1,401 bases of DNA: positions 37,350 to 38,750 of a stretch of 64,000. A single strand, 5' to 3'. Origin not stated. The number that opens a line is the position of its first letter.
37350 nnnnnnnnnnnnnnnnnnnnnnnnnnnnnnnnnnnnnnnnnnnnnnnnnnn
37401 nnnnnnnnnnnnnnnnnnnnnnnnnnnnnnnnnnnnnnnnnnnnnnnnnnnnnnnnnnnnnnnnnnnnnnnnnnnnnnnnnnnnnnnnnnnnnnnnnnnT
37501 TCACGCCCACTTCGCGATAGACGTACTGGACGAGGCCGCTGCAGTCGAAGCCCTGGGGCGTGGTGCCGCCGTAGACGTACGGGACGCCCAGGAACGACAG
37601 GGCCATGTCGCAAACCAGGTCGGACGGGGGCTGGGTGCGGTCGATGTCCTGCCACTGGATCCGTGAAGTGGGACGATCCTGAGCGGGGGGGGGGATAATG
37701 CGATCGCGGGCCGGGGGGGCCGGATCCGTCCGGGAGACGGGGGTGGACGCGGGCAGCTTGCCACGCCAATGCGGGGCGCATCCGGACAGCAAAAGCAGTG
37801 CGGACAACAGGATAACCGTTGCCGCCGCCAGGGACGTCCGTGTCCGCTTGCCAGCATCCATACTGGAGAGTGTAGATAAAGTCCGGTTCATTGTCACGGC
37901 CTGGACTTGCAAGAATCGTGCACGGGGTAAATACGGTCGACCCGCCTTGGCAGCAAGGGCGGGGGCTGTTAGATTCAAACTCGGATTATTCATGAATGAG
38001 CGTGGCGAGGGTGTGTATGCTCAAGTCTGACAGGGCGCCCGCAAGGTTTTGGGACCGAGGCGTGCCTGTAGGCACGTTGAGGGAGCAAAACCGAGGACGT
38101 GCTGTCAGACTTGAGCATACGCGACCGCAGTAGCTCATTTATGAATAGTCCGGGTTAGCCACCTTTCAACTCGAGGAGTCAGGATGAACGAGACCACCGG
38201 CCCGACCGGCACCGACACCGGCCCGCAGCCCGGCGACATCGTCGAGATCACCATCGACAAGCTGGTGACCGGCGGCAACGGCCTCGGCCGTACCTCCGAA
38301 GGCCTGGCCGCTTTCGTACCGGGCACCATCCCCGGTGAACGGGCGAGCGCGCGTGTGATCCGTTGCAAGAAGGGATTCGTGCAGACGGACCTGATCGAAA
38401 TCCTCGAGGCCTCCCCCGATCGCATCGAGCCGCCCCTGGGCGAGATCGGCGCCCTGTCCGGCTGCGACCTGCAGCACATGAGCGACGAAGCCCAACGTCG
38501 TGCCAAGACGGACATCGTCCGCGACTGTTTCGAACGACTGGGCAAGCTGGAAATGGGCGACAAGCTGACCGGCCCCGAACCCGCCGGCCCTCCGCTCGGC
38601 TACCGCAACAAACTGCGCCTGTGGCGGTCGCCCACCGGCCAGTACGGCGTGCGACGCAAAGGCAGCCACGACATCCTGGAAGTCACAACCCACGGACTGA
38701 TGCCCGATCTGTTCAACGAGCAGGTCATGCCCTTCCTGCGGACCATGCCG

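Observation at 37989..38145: About 155-bp structured inverted-repeat element between NlpC/P60 and rlmD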

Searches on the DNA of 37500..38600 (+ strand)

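Call 4: search_rna_families(source=window, start=37500, end=38600, threshold=evalue, max_evalue=10, show_alignments=3)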
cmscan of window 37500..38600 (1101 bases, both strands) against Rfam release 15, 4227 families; matches with E-value up to 10: 3.
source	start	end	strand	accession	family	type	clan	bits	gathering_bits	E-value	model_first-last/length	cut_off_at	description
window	38193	38258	-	RF02506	Atu_Ti1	Gene; sRNA;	-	19.3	55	2.8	1-92/92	no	Rhizobiales sRNA Atu_Ti1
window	37948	38107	+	RF01699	Clostridiales-1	Gene; sRNA;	-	19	48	0.19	1-166/166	no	Clostridiales-1 RNA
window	38245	38311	-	RF01838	sobemo_FSE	Cis-reg; frameshift_element;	-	14.3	55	7.9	1-79/79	no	sobemovirus ribosomal frameshift elemental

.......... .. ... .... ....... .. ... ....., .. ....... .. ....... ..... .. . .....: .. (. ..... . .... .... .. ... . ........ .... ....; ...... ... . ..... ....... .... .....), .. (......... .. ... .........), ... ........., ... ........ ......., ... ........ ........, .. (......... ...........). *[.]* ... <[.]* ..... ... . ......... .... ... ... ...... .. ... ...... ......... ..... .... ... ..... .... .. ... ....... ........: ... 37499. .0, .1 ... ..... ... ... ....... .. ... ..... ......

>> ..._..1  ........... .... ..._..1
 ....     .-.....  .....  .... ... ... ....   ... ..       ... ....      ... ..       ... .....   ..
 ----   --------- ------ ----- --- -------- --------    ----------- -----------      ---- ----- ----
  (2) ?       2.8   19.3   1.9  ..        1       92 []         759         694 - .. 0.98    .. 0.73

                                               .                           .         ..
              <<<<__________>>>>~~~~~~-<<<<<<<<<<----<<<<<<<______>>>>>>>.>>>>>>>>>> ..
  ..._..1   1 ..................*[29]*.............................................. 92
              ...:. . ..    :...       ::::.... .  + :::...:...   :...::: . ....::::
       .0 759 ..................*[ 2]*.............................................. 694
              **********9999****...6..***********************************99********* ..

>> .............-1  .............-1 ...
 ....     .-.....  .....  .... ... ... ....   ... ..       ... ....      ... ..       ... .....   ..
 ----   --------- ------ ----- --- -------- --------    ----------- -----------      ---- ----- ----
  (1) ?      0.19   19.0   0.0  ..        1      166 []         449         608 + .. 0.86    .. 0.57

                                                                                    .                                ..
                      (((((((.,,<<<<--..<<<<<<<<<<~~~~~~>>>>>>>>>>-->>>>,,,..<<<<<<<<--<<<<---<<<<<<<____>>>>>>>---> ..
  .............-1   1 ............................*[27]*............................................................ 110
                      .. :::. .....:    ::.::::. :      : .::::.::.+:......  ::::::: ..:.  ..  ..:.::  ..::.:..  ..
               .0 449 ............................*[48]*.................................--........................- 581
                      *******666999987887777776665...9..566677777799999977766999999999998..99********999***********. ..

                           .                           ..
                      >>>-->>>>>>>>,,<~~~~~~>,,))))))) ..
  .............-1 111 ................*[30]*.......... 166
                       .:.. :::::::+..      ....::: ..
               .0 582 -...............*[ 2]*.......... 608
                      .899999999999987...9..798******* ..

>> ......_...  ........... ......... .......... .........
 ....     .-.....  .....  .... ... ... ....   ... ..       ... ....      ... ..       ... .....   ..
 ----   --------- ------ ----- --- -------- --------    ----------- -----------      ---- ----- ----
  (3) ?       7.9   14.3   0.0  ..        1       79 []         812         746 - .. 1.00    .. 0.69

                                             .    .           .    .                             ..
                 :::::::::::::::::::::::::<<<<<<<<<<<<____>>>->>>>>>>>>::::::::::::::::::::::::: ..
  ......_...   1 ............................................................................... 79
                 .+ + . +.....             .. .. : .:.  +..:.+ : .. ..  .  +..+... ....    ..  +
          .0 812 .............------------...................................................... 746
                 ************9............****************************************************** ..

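Call 36: build_rna_model(alignment_id=A1, structure=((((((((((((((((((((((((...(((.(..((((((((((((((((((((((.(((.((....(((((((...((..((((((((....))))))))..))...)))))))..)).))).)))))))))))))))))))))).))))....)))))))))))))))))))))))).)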
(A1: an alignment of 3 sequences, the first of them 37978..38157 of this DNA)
Model R1 built from alignment A1 (3 sequences, 180 columns); structure: as given.
model positions 180; base pairs 72; branch points 0; effective number of sequences 0.51; information 0.59 bits per position. Calibrated on 0.2 Mb of random sequence (short: E-values are rough).
structure used (alignment columns):
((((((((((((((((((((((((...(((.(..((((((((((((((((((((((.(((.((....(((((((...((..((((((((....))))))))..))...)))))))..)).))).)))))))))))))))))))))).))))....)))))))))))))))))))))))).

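Call 37: search_with_rna_model(model_id=R1, sources=[window, L014, L015, L016, L019, L022, L011, L004], max_evalue=10)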
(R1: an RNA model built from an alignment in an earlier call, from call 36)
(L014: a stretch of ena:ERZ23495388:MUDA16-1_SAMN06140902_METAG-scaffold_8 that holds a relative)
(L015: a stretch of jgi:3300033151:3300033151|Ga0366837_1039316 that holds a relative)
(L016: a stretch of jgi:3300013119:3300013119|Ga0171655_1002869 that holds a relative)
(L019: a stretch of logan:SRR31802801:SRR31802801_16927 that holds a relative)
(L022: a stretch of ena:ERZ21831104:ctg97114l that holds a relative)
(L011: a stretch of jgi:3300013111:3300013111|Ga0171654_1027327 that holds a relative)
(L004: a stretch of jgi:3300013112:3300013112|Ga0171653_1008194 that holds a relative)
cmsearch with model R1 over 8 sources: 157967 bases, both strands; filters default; matches with E-value up to 10: 16.
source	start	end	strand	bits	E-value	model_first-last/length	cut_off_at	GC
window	37978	38157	+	208.2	1.1e-47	1-180/180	no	0.54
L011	1638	1817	+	208.1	1.1e-47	1-180/180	no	0.56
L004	1638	1817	+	190.5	2e-43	1-180/180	no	0.56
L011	1637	1816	-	97.6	3.8e-21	1-180/180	no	0.57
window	37977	38156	-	97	5.2e-21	1-180/180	no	0.54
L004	1637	1816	-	77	3.3e-16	1-180/180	no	0.57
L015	1811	1904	+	70.4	1.3e-14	1-180/180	no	0.47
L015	1810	1903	-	42.6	5.9e-08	1-180/180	no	0.47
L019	15395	15469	+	34.3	5.7e-06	1-180/180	no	0.73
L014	3015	3044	+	12.6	0.93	1-180/180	no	0.87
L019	150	204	+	12.6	0.96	1-180/180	no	0.8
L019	16278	16348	-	12.2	1.2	1-180/180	no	0.8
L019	1430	1485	-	11.1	2.2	1-180/180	no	0.64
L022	6438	6474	+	9.4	5.4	1-180/180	no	0.73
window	41052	41076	+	8.4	9.3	1-180/180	no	0.68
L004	4712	4736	+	8.4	9.3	1-180/180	no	0.68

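Call 38: search_with_rna_model(model_id=R1, sources=[L015, L019], max_evalue=0.001, show_alignments=3)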
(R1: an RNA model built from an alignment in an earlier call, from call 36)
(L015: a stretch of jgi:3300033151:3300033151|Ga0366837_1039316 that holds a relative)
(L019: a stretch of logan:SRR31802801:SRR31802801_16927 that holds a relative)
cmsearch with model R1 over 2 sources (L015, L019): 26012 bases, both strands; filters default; matches with E-value up to 0.001: 3.
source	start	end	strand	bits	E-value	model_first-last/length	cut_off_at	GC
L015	1811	1904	+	70.4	2.1e-15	1-180/180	no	0.47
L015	1810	1903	-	42.6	9.8e-09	1-180/180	no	0.47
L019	15395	15469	+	34.3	9.4e-07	1-180/180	no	0.73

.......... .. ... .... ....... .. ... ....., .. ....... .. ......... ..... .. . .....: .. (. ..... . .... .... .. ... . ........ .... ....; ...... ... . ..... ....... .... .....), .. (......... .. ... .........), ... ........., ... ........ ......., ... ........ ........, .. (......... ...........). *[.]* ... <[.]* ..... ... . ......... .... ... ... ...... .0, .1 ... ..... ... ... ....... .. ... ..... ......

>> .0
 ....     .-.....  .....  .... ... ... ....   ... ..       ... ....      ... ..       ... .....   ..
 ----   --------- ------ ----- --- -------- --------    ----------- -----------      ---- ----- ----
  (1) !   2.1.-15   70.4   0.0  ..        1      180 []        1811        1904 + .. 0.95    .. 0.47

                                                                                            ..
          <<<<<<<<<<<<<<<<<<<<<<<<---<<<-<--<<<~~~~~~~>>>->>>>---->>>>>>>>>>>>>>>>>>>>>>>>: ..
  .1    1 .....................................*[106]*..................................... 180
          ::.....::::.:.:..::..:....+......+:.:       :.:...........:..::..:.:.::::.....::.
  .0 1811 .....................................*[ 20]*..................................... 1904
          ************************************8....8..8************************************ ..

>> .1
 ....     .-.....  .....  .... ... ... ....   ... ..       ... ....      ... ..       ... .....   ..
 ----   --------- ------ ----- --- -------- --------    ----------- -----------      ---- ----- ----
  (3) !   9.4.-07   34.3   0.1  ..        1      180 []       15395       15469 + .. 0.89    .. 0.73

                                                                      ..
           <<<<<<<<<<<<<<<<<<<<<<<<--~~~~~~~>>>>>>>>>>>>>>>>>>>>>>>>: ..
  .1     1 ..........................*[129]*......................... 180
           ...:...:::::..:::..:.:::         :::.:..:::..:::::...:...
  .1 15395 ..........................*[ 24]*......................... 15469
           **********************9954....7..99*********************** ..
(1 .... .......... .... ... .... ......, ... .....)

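Call 44: search_with_rna_model(model_id=R1, sources=[L023], max_evalue=1, show_alignments=2)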
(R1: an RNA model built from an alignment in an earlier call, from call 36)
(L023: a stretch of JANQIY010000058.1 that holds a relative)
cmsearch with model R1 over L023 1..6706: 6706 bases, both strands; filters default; matches with E-value up to 1: 0.
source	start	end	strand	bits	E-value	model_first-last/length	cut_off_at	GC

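Call 48: search_dna_similar(query=window:37978-38157:+, collection=plasmids, mode=distant, max_evalue=1)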
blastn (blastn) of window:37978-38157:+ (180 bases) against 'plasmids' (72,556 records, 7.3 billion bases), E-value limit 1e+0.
No match.
